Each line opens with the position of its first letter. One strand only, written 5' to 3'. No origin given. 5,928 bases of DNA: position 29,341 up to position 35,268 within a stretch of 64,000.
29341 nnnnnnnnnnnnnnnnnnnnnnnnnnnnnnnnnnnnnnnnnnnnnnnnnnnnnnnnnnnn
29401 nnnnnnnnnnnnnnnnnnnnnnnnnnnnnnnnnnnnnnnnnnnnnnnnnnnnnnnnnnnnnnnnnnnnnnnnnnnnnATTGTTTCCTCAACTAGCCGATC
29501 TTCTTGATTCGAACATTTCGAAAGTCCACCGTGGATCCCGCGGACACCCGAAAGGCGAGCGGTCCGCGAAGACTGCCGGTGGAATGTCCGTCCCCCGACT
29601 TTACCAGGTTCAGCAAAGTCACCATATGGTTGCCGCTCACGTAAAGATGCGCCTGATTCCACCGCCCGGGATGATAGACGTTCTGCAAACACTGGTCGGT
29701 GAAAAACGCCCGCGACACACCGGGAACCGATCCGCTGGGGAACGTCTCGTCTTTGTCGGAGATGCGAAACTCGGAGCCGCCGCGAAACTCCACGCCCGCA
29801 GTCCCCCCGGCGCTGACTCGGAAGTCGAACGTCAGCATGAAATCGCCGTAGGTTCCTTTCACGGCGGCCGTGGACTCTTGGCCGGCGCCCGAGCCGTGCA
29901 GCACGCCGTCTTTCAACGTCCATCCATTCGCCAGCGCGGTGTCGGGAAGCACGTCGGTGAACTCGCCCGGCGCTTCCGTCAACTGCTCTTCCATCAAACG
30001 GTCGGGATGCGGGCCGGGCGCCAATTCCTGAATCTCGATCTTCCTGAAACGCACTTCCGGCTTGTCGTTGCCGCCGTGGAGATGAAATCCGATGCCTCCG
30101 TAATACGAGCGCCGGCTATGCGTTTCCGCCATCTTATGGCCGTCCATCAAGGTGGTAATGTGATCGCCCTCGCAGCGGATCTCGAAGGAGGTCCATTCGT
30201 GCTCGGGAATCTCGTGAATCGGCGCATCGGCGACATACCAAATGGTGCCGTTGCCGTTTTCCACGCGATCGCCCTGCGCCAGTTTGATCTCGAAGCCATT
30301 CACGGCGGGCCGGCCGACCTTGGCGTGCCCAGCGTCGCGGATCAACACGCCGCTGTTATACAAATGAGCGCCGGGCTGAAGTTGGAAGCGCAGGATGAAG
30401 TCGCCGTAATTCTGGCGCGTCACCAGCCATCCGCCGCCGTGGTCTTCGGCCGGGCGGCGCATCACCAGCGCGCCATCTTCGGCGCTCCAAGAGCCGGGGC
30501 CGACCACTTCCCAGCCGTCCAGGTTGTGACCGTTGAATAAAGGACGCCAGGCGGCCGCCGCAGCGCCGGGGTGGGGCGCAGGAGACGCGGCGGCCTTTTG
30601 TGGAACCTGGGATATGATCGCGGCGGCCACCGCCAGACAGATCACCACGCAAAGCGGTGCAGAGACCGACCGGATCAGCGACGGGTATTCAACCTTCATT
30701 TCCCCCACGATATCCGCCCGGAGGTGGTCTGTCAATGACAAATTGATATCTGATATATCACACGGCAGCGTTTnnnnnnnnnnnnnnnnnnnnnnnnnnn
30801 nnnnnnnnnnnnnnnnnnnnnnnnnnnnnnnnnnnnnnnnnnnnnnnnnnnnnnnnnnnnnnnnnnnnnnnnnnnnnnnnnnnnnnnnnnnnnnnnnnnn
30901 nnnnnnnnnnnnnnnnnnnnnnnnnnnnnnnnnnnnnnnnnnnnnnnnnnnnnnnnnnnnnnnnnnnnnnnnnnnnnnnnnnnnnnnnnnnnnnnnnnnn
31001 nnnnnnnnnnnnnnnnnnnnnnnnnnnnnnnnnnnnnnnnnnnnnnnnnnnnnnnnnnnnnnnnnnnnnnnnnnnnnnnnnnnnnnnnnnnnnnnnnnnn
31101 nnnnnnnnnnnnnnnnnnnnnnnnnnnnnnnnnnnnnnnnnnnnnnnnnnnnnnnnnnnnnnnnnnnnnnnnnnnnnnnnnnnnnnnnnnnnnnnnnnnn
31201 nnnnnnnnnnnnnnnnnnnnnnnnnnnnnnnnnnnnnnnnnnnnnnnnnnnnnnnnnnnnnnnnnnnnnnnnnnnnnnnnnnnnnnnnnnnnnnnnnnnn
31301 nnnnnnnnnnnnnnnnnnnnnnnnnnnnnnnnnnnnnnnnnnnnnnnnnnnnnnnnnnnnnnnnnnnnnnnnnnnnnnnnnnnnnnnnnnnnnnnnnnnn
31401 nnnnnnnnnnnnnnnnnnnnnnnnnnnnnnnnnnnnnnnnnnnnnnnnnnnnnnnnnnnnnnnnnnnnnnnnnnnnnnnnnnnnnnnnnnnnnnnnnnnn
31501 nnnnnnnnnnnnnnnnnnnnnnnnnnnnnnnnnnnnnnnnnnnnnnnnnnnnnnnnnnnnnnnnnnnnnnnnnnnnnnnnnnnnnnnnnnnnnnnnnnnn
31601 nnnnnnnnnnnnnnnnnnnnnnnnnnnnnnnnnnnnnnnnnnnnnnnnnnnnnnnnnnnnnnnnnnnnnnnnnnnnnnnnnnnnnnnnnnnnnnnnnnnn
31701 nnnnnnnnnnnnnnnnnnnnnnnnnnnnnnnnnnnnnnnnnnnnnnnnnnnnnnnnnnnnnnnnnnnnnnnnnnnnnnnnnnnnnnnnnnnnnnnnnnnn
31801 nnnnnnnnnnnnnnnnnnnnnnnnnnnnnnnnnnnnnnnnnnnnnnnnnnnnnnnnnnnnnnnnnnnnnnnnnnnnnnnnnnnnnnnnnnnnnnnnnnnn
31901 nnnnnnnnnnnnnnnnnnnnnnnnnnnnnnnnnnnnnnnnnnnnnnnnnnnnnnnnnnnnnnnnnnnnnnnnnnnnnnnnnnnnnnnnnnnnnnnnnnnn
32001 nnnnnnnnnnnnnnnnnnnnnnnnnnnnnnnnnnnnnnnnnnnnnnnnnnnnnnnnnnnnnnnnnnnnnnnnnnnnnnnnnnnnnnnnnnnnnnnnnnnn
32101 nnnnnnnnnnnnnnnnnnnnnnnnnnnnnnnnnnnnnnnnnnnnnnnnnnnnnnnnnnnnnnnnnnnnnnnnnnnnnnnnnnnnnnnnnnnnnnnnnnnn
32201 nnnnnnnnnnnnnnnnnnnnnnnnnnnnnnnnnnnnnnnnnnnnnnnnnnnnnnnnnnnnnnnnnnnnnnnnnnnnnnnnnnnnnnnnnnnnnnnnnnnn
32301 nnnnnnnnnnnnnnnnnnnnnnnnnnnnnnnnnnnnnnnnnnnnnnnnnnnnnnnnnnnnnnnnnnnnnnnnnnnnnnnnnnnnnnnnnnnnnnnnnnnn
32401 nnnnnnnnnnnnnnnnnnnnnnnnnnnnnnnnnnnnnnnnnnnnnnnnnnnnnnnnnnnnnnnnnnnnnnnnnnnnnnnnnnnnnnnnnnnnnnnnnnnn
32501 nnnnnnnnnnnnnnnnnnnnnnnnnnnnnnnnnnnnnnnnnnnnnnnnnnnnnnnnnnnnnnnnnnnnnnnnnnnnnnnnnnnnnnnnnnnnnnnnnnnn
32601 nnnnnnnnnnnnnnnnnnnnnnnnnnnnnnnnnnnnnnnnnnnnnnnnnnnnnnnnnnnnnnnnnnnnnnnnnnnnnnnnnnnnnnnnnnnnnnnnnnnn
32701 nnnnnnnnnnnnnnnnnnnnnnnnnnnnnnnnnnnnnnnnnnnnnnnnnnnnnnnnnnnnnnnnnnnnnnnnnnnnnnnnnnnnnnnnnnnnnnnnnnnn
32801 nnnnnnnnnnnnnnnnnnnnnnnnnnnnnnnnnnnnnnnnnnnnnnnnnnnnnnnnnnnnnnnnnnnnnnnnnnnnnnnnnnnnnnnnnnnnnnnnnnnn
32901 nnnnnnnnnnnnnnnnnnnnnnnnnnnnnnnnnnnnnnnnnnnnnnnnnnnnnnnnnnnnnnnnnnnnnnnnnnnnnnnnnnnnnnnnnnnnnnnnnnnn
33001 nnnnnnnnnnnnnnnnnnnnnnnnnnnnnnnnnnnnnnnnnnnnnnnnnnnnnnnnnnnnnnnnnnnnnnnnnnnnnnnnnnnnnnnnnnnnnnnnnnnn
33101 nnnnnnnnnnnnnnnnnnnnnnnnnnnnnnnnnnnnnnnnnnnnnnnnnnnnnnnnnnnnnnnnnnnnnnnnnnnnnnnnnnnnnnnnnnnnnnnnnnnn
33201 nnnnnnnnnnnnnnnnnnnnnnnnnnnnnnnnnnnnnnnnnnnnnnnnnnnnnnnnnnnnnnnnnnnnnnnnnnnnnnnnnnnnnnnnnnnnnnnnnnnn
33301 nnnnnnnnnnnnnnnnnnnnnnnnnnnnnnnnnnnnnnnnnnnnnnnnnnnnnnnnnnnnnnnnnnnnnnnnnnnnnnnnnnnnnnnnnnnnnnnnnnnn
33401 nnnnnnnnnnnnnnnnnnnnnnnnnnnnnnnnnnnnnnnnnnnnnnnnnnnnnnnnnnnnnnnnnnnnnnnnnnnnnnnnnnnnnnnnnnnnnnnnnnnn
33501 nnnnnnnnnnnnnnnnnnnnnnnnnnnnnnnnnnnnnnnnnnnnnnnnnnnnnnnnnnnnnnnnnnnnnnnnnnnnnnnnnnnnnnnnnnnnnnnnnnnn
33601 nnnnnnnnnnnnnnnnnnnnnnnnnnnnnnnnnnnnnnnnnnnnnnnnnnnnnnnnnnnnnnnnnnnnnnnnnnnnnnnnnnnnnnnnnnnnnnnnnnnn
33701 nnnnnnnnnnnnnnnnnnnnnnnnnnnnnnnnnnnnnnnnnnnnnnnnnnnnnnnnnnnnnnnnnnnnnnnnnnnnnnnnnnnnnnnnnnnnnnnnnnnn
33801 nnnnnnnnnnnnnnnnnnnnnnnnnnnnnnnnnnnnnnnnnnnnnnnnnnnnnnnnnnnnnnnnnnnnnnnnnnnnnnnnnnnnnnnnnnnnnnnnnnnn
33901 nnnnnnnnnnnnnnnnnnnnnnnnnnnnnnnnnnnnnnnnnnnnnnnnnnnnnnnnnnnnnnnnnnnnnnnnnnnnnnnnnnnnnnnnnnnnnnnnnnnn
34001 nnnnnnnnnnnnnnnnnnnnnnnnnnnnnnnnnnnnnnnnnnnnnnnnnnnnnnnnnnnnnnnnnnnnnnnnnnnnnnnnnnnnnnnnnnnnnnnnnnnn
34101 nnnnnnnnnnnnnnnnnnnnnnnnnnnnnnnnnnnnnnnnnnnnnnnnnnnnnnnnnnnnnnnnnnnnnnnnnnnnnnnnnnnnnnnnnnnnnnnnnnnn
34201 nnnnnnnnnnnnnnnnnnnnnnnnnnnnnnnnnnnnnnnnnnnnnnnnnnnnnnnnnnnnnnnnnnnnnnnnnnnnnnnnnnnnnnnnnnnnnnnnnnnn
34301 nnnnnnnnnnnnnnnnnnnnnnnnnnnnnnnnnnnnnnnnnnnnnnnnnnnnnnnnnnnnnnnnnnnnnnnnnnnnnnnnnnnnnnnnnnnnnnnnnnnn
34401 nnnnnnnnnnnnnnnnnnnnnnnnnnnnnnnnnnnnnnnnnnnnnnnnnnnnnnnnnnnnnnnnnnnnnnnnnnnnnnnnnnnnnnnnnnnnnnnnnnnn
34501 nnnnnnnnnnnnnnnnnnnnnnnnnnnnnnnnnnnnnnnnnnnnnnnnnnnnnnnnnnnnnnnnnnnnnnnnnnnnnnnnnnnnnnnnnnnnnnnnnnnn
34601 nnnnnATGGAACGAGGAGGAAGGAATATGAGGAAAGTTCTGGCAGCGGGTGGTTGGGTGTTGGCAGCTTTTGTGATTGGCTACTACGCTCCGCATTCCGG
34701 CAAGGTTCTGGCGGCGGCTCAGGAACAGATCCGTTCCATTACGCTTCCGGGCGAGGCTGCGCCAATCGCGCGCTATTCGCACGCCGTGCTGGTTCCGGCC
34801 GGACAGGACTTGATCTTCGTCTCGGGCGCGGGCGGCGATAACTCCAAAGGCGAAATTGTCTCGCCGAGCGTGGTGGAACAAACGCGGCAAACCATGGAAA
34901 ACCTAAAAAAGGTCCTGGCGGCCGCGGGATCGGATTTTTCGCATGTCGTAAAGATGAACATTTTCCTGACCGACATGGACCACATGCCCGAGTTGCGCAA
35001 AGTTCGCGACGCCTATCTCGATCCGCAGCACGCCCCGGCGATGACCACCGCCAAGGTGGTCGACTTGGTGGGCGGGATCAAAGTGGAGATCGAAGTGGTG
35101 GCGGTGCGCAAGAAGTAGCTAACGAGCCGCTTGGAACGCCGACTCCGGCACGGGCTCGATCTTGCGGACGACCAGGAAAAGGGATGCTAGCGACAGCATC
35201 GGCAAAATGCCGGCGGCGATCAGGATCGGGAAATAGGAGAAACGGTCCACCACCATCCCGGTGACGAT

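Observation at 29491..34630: Divergent pair of double-DUF1080 (3-keto-disaccharide hydrolase) genes plus Tat-exported Gfo/Idh/MocA and ceramidase-like hydrolase: a second periplasmic 3-keto-sugar module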

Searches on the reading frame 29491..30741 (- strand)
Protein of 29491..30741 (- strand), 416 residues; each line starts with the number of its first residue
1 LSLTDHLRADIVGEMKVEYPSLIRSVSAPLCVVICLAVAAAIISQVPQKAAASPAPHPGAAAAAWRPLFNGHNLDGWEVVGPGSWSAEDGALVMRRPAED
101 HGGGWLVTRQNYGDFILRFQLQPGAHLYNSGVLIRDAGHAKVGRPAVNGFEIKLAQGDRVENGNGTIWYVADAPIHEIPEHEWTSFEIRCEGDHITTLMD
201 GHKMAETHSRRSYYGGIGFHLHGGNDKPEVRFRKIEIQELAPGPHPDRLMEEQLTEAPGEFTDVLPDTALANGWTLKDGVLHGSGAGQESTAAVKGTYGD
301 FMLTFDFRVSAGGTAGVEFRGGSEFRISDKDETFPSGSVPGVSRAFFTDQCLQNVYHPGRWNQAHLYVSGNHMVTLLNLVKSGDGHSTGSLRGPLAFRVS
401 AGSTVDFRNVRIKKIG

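Call 5: search_protein_families(library=pfam, proteins=[window:29491-30741:-], max_evalue=0.01)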
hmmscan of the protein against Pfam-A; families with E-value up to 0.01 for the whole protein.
window:29491-30741:- (416 aa): 1 family
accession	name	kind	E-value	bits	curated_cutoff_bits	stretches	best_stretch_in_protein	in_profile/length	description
PF06439.18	3keto-disac_hyd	-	7.5e-51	173.3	26.8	2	65-238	2-187/187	3-keto-disaccharide hydrolase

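Call 17: search_solved_structures(query=window:29491-30741:-, max_evalue=0.01)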
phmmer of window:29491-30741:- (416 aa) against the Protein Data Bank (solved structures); distinct sequences matched with E-value up to 0.01: 2.
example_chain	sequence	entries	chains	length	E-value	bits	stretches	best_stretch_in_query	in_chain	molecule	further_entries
4jqt_A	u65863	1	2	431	2.3e-15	59.8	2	64-163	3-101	putative glycosyl hydrolase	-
3imm_A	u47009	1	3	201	0.00092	21.5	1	61-208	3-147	Putative secreted glycosylhydrolase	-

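Call 71: search_protein_families(library=ncbifam, proteins=[P0036, P0038, P0039], max_evalue=0.00001)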
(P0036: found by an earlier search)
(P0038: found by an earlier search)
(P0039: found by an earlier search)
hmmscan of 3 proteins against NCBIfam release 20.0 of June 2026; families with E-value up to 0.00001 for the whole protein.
P0036 (453 aa): 0 families

P0038 (397 aa): 9 families
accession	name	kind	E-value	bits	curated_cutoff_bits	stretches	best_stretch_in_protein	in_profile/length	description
TIGR04380.1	myo_inos_iolG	equivalog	2.7e-39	134.9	355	1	34-388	2-328/330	inositol 2-dehydrogenase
NF040723.1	UDP-GlcNAcDh_Arch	equivalog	3.2e-35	122.1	450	1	34-184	1-146/302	UDP-N-acetylglucosamine 3-dehydrogenase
NF052479.1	LevoglcsnDh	equivalog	6.7e-24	84.3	650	1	37-237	7-204/386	levoglucosan dehydrogenase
NF052679.1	InsChiInosDhIolG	equivalog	1.3e-23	83.6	540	1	34-245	3-195/343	bifunctional inositol 2-dehydrogenase/D-chiro-inositol 1-dehydrogenase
NF058561.1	BT_2158_fam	equivalog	3.8e-22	78.5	750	1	25-191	27-189/487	glycoside 3-dehydrogenase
NF008607.0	PRK11579.1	subfamily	2e-20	73.1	330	1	33-185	4-151/346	oxidoreductase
NF041392.1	XylDh_Gfo6_Halo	equivalog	4.2e-20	71.8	350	1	30-306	13-281/350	D-xylose 1-dehydrogenase Gfo6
NF058563.1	BT_2159_fam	equivalog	1.7e-13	50.3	650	1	34-248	1-196/350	disaccharide 3-dehydrogenase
NF007574.0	PRK10206.1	equivalog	1.7e-08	33.9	352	1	42-180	11-147/345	oxidoreductase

P0039 (163 aa): 3 families
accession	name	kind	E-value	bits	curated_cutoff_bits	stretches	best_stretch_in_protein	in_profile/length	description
TIGR00004.1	TIGR00004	subfamily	2.2e-25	89.2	106.25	1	45-160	11-124/125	Rid family detoxifying hydrolase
NF008490.0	PRK11401.1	equivalog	9.3e-13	48.2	222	1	62-162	26-128/129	enamine/imine deaminase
TIGR03610.1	RutC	equivalog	2.7e-08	34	169.1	1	40-157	8-122/127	pyrimidine utilization protein C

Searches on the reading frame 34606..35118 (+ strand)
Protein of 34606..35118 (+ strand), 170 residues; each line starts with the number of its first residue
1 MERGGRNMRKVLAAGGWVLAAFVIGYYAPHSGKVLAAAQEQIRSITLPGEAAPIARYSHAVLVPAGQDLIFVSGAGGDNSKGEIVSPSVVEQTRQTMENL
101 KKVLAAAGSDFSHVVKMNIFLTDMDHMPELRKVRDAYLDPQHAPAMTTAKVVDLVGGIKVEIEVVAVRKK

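Call 5: search_protein_families(library=pfam, proteins=[window:34606-35118:+], max_evalue=0.01)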
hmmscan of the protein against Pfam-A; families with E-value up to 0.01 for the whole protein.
window:34606-35118:+ (170 aa): 1 family
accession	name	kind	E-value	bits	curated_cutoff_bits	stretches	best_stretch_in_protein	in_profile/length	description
PF01042.26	Ribonuc_L-PSP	-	3.7e-31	108.1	27.3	1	52-167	6-120/121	Endoribonuclease L-PSP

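Call 71: search_protein_families(library=ncbifam, proteins=[P0036, P0038, P0039], max_evalue=0.00001)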
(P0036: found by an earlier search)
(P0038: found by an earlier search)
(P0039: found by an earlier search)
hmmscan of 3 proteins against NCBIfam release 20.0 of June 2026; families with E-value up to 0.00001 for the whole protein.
P0036 (453 aa): 0 families

P0038 (397 aa): 9 families
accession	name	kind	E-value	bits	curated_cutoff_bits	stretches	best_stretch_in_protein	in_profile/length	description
TIGR04380.1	myo_inos_iolG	equivalog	2.7e-39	134.9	355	1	34-388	2-328/330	inositol 2-dehydrogenase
NF040723.1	UDP-GlcNAcDh_Arch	equivalog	3.2e-35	122.1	450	1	34-184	1-146/302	UDP-N-acetylglucosamine 3-dehydrogenase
NF052479.1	LevoglcsnDh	equivalog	6.7e-24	84.3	650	1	37-237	7-204/386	levoglucosan dehydrogenase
NF052679.1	InsChiInosDhIolG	equivalog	1.3e-23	83.6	540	1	34-245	3-195/343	bifunctional inositol 2-dehydrogenase/D-chiro-inositol 1-dehydrogenase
NF058561.1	BT_2158_fam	equivalog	3.8e-22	78.5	750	1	25-191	27-189/487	glycoside 3-dehydrogenase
NF008607.0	PRK11579.1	subfamily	2e-20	73.1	330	1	33-185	4-151/346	oxidoreductase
NF041392.1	XylDh_Gfo6_Halo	equivalog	4.2e-20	71.8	350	1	30-306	13-281/350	D-xylose 1-dehydrogenase Gfo6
NF058563.1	BT_2159_fam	equivalog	1.7e-13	50.3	650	1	34-248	1-196/350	disaccharide 3-dehydrogenase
NF007574.0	PRK10206.1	equivalog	1.7e-08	33.9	352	1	42-180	11-147/345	oxidoreductase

P0039 (163 aa): 3 families
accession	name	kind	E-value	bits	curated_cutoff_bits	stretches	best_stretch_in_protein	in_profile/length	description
TIGR00004.1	TIGR00004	subfamily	2.2e-25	89.2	106.25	1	45-160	11-124/125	Rid family detoxifying hydrolase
NF008490.0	PRK11401.1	equivalog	9.3e-13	48.2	222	1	62-162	26-128/129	enamine/imine deaminase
TIGR03610.1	RutC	equivalog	2.7e-08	34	169.1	1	40-157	8-122/127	pyrimidine utilization protein C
